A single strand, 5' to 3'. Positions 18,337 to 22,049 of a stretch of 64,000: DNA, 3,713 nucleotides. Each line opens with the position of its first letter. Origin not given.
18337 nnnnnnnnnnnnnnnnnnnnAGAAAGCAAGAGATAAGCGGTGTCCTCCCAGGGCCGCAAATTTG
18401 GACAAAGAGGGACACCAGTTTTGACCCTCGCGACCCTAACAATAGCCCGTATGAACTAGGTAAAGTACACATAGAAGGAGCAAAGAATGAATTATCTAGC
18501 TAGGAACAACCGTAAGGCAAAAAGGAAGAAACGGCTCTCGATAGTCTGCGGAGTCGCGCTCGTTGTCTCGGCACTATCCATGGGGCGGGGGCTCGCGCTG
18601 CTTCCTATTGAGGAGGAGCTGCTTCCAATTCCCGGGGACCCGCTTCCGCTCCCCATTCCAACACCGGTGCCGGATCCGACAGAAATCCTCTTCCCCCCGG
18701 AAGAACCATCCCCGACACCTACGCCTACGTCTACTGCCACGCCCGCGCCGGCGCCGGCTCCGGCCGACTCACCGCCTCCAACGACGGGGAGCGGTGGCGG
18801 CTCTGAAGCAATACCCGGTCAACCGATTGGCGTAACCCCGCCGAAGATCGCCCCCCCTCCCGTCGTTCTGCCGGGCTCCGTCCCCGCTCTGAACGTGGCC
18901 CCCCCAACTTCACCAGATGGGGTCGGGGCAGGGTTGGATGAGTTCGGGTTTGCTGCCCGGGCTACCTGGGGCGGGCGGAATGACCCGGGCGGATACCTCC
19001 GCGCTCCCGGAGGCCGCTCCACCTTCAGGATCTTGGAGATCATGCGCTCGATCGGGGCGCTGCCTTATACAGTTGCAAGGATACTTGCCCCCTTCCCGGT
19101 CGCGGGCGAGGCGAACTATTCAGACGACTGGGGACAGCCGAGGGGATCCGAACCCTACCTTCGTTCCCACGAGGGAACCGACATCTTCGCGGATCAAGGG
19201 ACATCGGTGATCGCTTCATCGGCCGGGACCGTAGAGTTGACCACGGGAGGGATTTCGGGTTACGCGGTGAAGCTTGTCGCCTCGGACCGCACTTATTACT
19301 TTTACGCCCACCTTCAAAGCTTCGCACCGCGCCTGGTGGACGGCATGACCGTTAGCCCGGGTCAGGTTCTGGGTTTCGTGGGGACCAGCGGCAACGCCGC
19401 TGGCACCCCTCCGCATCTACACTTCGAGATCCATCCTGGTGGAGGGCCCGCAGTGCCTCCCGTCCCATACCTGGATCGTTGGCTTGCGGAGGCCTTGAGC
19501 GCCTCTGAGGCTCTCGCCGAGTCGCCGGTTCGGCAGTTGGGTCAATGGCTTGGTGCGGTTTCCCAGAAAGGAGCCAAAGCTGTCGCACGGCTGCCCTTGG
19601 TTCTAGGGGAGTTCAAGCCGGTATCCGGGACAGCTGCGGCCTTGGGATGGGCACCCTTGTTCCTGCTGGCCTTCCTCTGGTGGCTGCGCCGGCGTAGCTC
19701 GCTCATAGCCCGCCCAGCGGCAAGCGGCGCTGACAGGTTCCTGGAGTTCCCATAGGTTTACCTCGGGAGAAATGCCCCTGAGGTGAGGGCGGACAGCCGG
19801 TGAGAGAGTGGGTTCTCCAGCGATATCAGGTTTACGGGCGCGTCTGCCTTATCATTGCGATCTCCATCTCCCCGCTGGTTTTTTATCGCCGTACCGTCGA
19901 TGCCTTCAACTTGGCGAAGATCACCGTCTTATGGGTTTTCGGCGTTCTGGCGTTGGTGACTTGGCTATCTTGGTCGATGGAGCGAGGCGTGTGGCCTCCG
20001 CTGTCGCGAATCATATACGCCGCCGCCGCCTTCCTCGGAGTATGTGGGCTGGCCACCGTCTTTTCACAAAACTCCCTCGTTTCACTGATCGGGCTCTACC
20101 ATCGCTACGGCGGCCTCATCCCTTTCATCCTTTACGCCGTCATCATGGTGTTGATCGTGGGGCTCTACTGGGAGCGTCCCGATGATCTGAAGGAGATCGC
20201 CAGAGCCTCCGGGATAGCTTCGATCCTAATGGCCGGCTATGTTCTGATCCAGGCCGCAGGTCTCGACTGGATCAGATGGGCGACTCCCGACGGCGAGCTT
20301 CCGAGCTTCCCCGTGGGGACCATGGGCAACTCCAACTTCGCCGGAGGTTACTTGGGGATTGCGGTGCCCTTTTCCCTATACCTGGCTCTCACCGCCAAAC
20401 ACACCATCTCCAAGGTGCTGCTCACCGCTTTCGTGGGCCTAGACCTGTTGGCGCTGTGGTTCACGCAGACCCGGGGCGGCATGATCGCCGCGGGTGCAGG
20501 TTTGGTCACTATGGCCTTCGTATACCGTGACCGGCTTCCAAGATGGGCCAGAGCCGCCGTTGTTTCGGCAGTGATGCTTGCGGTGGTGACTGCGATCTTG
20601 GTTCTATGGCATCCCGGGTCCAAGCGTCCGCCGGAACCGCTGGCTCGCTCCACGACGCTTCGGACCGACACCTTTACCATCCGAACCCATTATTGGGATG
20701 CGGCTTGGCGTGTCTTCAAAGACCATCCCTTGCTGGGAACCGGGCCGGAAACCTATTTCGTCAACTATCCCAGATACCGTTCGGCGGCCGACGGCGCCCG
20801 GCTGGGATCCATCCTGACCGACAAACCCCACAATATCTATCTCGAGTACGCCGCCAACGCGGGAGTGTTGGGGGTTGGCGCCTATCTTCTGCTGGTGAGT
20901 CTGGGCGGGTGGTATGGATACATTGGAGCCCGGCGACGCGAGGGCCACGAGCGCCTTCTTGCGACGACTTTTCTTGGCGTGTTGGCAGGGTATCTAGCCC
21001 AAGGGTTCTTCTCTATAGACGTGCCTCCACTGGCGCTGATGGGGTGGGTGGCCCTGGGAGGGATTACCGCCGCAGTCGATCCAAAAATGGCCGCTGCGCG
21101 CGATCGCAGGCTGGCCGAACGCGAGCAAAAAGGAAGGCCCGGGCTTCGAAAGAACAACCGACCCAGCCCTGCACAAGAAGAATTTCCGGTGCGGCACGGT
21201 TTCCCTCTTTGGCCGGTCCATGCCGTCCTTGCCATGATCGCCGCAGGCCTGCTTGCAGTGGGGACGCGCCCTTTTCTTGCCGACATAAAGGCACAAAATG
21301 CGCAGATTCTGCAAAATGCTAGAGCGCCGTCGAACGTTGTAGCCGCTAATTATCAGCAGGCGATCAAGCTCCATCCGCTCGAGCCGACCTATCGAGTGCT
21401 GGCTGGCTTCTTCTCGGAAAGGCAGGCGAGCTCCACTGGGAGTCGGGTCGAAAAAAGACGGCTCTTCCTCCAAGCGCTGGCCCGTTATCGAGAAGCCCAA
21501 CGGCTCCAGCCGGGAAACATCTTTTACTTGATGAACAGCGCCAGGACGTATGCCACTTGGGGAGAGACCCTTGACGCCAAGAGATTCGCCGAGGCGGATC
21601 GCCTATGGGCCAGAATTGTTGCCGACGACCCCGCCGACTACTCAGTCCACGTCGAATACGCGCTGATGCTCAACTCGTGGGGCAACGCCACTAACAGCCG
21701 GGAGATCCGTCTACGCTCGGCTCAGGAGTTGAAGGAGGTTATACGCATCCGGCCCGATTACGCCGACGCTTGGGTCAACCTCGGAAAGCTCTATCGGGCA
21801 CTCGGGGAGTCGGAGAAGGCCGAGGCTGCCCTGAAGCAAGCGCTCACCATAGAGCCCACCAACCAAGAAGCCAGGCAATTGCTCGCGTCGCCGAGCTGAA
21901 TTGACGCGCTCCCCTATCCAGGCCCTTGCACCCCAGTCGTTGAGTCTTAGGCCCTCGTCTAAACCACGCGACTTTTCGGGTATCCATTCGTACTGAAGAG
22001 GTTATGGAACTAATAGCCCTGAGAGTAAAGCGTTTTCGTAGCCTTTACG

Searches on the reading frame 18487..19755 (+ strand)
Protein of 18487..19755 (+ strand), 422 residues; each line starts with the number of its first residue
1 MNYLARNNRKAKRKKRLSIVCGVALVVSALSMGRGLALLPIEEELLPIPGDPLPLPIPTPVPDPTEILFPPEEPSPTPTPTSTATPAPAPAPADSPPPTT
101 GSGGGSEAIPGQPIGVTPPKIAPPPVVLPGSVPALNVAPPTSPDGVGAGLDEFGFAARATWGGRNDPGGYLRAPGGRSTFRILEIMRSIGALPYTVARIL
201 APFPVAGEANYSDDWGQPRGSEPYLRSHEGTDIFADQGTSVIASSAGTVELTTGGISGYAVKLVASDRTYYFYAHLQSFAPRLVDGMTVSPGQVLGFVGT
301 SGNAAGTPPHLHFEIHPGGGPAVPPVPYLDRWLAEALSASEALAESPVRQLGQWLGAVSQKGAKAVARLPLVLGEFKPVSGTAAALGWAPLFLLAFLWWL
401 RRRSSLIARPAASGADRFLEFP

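Call 3: search_protein_families(library=pfam, proteins=[window:18487-19755:+], max_evalue=0.01)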
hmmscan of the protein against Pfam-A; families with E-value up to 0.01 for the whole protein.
window:18487-19755:+ (422 aa): 1 family
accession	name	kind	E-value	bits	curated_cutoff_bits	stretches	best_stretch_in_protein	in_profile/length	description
PF01551.29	Peptidase_M23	-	7.6e-19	68.1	28.7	1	227-321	2-93/96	Peptidase family M23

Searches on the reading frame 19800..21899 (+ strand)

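Call 3: search_protein_families(library=pfam, proteins=[window:19800-21899:+], max_evalue=0.01)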
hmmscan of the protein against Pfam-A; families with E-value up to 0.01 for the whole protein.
window:19800-21899:+ (699 aa): 14 families
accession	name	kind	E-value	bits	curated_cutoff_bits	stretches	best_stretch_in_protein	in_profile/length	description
PF04932.20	Wzy_C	-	3.8e-23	82.4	31.7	1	212-362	3-148/149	O-Antigen ligase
PF13414.12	TPR_11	-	3.5e-10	39.8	26.8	2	642-669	15-42/42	TPR repeat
PF13431.12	TPR_17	-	6e-10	39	24.4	1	645-676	3-34/34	Tetratricopeptide repeat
PF00515.34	TPR_1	-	5e-09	36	27.8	1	655-688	1-34/34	Tetratricopeptide repeat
PF13428.12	TPR_14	-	4.6e-08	33.4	23.5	1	656-696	2-42/44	Tetratricopeptide repeat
PF14559.12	TPR_19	-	5.3e-08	33.5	25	1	641-696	11-66/68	Tetratricopeptide repeat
PF13181.12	TPR_8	-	6.7e-08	32.5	25.7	1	655-688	1-34/34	Tetratricopeptide repeat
PF07719.23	TPR_2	-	2.8e-07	30.6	27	1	655-688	1-34/34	Tetratricopeptide repeat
PF13424.12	TPR_12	-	3.6e-06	27.5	30.1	1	619-684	8-74/77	Tetratricopeptide repeat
PF23914.1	TPR_CcmH_CycH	-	7.2e-06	26.4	42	1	649-693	44-88/158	Cytochrome c-type biogenesis protein H TPR domain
PF13432.12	TPR_16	-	1.3e-05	25.9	32.7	1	640-687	16-63/65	Tetratricopeptide repeat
PF13176.12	TPR_7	-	0.00013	22.2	27.9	1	657-689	1-33/36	Tetratricopeptide repeat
PF13371.12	TPR_9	-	0.0053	17.2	35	1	647-694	21-68/73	Tetratricopeptide repeat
PF13429.12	TPR_15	-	0.0082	16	26.2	1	622-693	115-184/280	Tetratricopeptide repeat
